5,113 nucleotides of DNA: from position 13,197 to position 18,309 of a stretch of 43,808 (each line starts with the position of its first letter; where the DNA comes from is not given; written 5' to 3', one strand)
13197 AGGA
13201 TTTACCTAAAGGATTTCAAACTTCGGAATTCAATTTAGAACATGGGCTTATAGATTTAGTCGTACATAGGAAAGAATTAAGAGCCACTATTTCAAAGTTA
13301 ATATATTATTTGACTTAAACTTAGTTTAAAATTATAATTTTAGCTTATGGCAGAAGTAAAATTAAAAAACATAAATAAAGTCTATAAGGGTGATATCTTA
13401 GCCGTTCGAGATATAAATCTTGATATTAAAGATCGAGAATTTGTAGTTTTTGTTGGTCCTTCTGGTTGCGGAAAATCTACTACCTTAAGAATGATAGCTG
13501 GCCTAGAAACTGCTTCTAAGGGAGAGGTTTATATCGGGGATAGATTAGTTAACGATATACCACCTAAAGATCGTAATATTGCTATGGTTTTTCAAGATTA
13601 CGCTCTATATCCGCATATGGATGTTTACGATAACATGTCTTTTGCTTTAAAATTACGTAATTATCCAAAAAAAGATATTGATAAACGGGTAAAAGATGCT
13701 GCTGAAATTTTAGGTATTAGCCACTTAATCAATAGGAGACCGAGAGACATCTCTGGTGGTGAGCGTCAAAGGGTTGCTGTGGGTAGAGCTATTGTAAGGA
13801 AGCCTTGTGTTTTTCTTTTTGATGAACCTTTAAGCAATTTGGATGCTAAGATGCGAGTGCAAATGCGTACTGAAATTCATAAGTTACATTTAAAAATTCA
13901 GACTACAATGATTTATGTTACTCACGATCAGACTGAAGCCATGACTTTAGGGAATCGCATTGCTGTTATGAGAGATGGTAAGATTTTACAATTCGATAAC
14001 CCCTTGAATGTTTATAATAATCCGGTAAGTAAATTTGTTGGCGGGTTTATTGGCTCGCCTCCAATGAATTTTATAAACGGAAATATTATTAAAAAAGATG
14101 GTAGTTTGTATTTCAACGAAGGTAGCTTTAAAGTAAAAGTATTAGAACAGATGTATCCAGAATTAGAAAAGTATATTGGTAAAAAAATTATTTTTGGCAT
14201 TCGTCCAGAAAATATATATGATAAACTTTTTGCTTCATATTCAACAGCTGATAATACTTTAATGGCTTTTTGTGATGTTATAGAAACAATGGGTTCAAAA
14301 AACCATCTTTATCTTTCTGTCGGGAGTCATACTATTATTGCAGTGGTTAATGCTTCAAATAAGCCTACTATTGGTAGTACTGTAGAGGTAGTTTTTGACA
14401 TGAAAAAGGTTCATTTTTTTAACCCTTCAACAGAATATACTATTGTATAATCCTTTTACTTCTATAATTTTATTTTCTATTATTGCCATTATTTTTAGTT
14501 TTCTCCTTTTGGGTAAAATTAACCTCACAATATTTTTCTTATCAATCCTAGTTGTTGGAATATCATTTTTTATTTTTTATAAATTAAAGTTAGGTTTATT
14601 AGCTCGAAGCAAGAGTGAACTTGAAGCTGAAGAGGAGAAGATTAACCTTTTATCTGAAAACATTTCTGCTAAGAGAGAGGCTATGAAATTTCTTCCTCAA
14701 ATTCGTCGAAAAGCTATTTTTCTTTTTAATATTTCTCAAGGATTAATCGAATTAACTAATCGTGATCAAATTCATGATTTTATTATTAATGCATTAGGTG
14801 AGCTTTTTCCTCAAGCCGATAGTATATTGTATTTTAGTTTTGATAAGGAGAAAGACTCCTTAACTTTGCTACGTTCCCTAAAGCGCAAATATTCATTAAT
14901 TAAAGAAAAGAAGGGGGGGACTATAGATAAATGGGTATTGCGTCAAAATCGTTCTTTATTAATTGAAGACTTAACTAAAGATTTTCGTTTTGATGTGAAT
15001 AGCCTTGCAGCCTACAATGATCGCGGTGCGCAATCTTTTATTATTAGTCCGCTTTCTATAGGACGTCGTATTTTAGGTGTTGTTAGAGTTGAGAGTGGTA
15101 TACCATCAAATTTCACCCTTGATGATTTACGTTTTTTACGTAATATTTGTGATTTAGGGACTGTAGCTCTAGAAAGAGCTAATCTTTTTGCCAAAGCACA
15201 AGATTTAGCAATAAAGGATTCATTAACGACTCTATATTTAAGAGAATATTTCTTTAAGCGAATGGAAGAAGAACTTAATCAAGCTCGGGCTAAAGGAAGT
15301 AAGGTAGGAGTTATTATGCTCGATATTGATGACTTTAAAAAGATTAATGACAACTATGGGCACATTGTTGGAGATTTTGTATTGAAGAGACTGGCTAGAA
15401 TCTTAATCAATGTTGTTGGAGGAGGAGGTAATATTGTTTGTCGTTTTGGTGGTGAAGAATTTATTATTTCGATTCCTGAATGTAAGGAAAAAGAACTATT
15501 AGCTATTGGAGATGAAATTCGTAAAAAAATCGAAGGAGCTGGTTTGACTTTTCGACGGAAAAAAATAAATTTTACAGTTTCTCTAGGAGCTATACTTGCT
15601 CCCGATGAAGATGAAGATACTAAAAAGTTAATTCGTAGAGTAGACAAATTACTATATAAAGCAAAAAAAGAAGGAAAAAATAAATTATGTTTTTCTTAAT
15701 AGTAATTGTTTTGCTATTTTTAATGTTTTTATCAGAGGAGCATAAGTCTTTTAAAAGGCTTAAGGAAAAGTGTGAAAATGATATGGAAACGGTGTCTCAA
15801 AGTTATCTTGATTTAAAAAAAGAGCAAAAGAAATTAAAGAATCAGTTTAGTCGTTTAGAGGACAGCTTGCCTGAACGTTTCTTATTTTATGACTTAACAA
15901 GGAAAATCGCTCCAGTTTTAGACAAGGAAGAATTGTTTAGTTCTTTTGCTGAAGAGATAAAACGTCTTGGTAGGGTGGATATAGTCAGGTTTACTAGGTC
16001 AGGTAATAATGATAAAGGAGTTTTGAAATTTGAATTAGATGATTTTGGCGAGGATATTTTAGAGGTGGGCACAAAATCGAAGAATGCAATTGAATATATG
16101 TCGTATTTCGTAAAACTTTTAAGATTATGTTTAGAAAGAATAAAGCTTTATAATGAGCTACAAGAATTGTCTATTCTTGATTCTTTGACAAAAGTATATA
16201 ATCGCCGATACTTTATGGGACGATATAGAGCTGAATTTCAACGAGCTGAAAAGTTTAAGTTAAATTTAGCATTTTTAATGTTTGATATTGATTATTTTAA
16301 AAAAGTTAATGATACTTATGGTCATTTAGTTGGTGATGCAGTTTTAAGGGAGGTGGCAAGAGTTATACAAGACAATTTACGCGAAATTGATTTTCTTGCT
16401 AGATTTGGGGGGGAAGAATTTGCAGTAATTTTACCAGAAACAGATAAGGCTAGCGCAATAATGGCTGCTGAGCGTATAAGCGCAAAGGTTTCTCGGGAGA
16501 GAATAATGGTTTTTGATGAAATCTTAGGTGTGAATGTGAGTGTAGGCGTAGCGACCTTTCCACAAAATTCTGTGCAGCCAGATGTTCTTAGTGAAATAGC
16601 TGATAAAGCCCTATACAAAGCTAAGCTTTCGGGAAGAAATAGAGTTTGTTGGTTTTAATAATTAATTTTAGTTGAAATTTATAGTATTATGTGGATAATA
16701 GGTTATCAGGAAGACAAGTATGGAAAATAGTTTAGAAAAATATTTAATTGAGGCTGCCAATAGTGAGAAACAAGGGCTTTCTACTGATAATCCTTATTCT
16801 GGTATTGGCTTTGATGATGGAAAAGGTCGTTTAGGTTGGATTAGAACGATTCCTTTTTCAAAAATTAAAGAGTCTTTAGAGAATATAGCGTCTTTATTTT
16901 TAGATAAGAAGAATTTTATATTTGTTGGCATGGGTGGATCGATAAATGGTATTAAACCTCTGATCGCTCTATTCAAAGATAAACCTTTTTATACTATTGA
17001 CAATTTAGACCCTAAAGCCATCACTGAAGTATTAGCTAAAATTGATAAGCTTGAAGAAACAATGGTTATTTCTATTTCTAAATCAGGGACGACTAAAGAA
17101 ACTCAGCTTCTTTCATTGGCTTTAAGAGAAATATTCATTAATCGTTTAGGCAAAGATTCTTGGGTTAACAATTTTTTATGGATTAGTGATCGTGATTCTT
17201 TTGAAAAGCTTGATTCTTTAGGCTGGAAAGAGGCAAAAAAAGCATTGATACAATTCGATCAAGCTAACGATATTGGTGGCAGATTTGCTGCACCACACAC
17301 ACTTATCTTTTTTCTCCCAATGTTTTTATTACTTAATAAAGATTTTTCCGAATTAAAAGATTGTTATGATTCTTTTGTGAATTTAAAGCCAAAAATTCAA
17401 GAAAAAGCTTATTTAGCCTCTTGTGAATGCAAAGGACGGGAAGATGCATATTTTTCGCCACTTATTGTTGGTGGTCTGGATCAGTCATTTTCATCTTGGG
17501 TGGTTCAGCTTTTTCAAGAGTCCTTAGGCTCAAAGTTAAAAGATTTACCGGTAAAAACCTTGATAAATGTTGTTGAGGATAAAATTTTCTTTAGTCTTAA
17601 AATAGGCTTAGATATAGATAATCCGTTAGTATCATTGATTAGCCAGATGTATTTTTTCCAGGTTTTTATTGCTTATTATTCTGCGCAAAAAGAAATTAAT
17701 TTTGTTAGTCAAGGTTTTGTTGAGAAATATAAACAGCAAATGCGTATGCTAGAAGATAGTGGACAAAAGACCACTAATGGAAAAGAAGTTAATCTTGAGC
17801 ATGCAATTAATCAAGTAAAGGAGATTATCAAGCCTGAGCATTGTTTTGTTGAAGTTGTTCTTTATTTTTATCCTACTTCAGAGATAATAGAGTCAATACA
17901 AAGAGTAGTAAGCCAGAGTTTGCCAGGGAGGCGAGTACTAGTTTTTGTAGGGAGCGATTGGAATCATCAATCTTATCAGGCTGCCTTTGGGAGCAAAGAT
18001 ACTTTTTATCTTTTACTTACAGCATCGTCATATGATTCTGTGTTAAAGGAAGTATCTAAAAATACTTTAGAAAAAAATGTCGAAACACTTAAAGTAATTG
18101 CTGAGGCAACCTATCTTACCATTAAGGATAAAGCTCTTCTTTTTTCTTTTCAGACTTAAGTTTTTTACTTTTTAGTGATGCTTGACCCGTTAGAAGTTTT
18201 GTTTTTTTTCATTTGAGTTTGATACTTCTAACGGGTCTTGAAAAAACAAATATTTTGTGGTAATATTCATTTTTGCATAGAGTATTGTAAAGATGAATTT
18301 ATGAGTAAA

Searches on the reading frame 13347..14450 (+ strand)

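Call 102: search_protein_families(library=pfam, proteins=[window:13347-14450:+], max_evalue=0.00001)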
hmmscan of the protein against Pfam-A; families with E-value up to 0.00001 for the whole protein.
window:13347-14450:+ (367 aa): 3 families
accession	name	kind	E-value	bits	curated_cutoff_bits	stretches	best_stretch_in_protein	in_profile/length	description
PF00005.33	ABC_tran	-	1.4e-31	110.3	25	1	21-162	2-136/137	ABC transporter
PF17912.7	OB_MalK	-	2.4e-13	51.2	27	1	236-290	1-53/53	MalK OB fold domain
PF08402.16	TOBE_2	-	3.1e-07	30.9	21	1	284-358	2-76/76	TOBE domain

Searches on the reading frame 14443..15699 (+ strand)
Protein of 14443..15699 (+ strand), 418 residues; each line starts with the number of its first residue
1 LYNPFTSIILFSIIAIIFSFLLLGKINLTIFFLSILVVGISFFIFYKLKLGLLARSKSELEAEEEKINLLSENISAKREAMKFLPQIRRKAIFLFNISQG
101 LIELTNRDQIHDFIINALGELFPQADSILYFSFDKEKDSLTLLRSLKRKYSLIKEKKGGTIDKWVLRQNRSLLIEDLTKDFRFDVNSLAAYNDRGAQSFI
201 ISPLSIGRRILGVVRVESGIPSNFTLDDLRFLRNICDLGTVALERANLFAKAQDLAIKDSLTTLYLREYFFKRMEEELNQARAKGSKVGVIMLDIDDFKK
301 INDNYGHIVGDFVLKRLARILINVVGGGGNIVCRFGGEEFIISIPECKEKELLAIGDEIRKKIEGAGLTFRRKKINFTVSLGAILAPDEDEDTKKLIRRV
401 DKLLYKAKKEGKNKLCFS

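Call 102: search_protein_families(library=pfam, proteins=[window:14443-15699:+], max_evalue=0.00001)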
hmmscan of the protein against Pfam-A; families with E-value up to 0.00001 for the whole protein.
window:14443-15699:+ (418 aa): 3 families
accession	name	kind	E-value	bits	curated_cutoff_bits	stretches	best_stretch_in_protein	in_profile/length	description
PF00990.26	GGDEF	-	2.2e-41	141.8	23.8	1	257-414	2-161/161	Diguanylate cyclase, GGDEF domain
PF13185.12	GAF_2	-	1.2e-07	32.5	28.6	1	107-244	4-136/136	GAF domain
PF01590.32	GAF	-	7.5e-07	30.2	22.4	1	144-242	40-132/133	GAF domain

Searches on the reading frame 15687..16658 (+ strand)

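Call 102: search_protein_families(library=pfam, proteins=[window:15687-16658:+], max_evalue=0.00001)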
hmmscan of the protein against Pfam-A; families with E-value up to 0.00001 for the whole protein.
window:15687-16658:+ (323 aa): 1 family
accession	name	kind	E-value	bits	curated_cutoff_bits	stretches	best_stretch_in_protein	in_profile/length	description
PF00990.26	GGDEF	-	2.2e-47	161.3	23.8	1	163-319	2-161/161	Diguanylate cyclase, GGDEF domain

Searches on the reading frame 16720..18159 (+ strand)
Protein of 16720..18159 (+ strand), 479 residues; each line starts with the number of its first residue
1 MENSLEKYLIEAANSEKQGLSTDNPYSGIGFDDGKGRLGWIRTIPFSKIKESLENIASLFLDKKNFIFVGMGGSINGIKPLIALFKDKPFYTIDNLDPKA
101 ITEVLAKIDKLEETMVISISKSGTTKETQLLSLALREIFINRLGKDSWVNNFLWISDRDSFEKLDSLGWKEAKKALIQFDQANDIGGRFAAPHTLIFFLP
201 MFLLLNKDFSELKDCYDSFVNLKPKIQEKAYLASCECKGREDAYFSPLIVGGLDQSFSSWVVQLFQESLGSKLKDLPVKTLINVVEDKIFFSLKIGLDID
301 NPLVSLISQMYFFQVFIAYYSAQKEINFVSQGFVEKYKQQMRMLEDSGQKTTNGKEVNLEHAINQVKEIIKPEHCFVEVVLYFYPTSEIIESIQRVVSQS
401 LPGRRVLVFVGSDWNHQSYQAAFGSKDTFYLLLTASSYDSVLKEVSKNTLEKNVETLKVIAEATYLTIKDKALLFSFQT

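Call 7: search_protein_families(library=ncbifam, proteins=[window:16720-18159:+], max_evalue=0.00001)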
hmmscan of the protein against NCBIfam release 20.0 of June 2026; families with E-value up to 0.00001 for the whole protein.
window:16720-18159:+ (479 aa): 7 families
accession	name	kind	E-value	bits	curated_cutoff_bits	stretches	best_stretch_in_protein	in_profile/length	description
NF003016.0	PRK03868.1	equivalog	1.6e-18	66.8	487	1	49-273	45-265/410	glucose-6-phosphate isomerase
NF010696.0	PRK14096.1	equivalog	1.3e-12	47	671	1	65-191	116-241/528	glucose-6-phosphate isomerase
NF010697.0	PRK14097.1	equivalog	6.2e-11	41.5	443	1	45-191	51-210/448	glucose-6-phosphate isomerase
NF040629.1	PGI_Meth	equivalog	3.8e-10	39.5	350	1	50-276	49-270/396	glucose-6-phosphate isomerase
NF007080.0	PRK09533.1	equivalog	4.4e-10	38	712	1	33-191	423-582/949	bifunctional transaldolase/phosoglucose isomerase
NF010695.0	PRK14095.1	equivalog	1.7e-08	33.5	703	1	64-191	152-274/536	glucose-6-phosphate isomerase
NF001211.0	PRK00179.1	equivalog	1.7e-06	26.8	492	1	65-190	148-272/544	glucose-6-phosphate isomerase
